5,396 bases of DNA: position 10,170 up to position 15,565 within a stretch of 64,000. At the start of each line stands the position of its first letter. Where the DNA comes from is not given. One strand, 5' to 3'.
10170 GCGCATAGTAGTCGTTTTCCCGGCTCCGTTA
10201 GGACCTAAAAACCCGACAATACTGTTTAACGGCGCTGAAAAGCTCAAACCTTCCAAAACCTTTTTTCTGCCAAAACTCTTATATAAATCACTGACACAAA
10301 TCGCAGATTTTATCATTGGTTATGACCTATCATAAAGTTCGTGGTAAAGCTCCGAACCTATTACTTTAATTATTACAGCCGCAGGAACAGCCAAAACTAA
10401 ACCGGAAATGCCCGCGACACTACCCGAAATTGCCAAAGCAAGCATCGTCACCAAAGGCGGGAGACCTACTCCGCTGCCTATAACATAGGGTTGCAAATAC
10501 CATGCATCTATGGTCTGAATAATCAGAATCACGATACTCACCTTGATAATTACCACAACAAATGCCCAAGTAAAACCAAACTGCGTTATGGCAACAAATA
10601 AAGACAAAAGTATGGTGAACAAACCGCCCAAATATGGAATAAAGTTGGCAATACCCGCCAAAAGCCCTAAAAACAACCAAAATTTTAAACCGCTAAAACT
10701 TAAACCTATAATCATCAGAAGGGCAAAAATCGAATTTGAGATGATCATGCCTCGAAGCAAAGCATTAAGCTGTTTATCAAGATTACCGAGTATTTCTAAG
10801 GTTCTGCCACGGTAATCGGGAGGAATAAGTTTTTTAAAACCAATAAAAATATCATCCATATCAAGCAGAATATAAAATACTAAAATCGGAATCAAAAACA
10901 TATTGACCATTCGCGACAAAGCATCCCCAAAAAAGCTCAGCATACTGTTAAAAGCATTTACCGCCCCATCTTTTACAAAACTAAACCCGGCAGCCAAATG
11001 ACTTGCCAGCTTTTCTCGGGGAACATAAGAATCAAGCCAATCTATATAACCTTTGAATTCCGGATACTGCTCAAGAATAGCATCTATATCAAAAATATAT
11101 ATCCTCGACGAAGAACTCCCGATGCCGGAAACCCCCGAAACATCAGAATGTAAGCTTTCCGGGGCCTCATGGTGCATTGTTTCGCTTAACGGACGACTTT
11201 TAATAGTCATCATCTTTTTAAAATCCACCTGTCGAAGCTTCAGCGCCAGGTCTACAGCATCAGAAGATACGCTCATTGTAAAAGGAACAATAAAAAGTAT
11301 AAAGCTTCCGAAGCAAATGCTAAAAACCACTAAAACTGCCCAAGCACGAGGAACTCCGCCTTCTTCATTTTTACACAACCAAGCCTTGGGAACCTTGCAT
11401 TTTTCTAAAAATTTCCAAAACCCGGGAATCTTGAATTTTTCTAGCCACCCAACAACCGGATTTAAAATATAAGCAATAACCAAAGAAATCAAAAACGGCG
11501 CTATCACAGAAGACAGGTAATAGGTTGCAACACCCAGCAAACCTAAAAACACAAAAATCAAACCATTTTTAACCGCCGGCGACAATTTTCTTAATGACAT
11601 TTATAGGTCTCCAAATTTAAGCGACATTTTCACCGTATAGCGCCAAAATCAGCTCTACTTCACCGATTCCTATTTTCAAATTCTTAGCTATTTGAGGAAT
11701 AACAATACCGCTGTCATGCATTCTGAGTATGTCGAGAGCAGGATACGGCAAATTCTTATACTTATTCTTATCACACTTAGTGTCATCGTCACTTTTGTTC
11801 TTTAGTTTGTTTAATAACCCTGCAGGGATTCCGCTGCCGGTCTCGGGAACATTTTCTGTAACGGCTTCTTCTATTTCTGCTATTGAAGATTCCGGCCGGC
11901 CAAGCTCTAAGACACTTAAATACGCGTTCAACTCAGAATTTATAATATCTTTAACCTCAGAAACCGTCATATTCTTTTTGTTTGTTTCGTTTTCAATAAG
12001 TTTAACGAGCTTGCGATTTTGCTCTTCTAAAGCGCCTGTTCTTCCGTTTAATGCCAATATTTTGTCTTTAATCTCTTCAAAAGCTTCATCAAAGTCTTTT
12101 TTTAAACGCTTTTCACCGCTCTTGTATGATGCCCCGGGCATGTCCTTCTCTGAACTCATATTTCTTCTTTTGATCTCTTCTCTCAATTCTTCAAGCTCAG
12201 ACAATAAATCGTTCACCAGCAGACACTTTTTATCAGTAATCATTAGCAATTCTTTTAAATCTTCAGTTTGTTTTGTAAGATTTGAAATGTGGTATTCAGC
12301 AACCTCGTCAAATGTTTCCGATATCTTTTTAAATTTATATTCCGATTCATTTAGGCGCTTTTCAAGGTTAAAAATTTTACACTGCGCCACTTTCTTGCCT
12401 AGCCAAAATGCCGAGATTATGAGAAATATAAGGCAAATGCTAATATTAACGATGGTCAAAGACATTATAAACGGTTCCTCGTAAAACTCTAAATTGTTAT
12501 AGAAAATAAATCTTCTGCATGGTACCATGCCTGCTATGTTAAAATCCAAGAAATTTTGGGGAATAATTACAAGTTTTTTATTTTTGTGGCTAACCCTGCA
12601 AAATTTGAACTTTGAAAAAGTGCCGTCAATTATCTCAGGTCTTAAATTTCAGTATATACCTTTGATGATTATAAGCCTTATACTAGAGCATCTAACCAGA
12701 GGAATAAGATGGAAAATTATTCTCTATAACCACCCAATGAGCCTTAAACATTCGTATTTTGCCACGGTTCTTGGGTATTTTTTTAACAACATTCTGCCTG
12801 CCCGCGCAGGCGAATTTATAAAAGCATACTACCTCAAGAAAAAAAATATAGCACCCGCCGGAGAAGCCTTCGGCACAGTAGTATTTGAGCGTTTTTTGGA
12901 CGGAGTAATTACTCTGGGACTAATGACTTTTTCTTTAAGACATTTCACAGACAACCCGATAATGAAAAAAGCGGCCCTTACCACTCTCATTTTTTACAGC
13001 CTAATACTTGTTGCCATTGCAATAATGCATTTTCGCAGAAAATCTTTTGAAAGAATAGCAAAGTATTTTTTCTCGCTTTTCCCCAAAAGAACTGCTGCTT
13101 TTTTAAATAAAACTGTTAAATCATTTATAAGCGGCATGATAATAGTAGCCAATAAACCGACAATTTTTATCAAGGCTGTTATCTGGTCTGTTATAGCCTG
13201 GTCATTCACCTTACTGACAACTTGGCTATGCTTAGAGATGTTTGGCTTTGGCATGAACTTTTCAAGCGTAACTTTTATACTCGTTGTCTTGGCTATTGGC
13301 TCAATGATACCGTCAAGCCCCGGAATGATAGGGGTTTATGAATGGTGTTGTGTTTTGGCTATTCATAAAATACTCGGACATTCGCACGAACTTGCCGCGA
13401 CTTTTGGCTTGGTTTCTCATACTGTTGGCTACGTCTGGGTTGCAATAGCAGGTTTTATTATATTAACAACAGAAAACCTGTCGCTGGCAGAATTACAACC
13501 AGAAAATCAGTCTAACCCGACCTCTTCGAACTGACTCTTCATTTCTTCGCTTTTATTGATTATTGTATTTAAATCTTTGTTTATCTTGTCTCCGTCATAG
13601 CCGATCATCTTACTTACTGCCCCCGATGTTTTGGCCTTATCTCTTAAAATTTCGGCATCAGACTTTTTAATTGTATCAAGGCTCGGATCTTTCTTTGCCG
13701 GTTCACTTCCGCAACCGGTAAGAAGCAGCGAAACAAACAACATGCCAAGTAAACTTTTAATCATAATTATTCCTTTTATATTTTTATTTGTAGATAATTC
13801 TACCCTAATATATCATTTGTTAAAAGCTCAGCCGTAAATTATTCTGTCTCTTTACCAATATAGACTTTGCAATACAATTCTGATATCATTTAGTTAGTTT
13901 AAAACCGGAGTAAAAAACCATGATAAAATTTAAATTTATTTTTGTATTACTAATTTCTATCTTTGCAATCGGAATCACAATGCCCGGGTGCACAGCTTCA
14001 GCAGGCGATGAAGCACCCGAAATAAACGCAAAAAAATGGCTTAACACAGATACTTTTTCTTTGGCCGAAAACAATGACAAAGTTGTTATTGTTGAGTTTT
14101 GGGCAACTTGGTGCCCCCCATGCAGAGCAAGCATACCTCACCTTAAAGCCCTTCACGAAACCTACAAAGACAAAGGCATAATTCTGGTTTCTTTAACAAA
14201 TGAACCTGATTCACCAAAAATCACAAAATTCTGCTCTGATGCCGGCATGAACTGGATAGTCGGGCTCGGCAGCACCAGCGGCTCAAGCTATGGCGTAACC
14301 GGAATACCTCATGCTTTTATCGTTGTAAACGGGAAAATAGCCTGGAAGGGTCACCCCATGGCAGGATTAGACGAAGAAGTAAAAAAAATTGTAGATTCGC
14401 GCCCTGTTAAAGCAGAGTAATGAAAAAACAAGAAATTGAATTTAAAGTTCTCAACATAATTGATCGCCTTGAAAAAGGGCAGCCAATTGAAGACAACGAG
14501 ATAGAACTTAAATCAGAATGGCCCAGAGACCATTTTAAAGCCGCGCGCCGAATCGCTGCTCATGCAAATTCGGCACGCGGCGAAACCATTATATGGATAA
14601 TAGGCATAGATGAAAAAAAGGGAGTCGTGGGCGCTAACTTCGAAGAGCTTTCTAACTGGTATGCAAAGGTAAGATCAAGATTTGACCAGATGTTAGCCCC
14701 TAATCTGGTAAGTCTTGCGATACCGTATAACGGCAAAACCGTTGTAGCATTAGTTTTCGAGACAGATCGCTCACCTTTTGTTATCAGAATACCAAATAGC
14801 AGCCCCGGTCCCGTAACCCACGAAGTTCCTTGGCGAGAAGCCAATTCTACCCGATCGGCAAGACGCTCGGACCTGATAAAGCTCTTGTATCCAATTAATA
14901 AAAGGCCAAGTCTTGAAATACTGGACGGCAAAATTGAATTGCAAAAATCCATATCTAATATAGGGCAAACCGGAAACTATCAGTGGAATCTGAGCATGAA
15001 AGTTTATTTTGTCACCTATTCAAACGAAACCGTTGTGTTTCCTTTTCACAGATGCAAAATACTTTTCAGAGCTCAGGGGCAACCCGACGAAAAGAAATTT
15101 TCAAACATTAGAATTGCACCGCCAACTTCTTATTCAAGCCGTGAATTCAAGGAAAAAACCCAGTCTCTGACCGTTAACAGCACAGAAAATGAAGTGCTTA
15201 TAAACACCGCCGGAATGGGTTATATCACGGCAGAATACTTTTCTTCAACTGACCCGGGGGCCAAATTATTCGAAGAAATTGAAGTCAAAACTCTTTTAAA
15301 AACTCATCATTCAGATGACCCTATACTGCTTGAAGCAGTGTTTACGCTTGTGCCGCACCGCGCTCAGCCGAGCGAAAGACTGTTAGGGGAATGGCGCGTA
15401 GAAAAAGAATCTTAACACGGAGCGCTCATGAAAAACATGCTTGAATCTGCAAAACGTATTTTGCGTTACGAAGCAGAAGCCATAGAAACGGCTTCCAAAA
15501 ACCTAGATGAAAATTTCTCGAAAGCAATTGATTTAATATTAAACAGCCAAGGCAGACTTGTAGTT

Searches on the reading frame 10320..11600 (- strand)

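Call 27: search_protein_families(library=pfam, proteins=[window:10320-11600:-], max_evalue=0.001)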
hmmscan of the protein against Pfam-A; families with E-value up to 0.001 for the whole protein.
window:10320-11600:- (426 aa): 1 family
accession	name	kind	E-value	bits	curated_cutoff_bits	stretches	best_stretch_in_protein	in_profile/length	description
PF01594.21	AI-2E_transport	-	1.2e-45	156.5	34.3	2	215-414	128-322/327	AI-2E family transporter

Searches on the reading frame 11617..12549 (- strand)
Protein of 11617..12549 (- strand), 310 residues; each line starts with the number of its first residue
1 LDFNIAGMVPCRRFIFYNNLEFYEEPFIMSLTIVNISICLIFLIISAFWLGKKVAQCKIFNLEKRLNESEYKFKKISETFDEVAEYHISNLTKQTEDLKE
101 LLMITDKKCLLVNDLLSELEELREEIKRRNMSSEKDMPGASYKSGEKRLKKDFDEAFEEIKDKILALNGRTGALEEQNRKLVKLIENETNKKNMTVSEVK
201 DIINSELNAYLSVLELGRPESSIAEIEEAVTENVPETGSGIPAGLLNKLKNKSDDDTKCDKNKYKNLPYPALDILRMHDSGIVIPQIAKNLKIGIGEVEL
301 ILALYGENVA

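Call 27: search_protein_families(library=pfam, proteins=[window:11617-12549:-], max_evalue=0.001)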
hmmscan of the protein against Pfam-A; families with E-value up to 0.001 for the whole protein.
window:11617-12549:- (310 aa): 1 family
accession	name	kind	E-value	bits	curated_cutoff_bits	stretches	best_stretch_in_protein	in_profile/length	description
PF19610.4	DUF6115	-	6.3e-07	30.3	27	1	231-305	68-134/134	Family of unknown function (DUF6115)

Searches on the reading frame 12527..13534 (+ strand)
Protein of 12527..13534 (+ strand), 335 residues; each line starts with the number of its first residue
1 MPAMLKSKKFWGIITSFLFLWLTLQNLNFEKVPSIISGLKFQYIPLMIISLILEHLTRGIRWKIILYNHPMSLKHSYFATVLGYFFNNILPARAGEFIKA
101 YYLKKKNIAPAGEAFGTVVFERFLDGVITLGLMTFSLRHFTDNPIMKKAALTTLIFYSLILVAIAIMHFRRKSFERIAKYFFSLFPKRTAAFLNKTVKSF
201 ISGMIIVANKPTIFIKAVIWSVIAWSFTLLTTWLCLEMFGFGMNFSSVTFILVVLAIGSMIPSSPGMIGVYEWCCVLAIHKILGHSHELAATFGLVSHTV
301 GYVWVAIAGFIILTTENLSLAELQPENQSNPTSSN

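Call 27: search_protein_families(library=pfam, proteins=[window:12527-13534:+], max_evalue=0.001)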
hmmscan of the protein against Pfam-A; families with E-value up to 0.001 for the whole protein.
window:12527-13534:+ (335 aa): 1 family
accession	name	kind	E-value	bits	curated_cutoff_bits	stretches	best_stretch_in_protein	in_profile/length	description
PF03706.18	LPG_synthase_TM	-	1.5e-48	166.3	33.4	1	11-309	3-302/302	Lysylphosphatidylglycerol synthase TM region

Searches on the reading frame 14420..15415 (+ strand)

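Call 27: search_protein_families(library=pfam, proteins=[window:14420-15415:+], max_evalue=0.001)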
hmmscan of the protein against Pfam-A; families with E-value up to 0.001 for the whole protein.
window:14420-15415:+ (331 aa): 1 family
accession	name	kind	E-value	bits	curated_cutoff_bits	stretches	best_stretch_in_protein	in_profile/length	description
PF04326.19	SLFN_AlbA_2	-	2.6e-05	25.2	25.3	1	24-119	1-97/118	Schlafen, AlbA_2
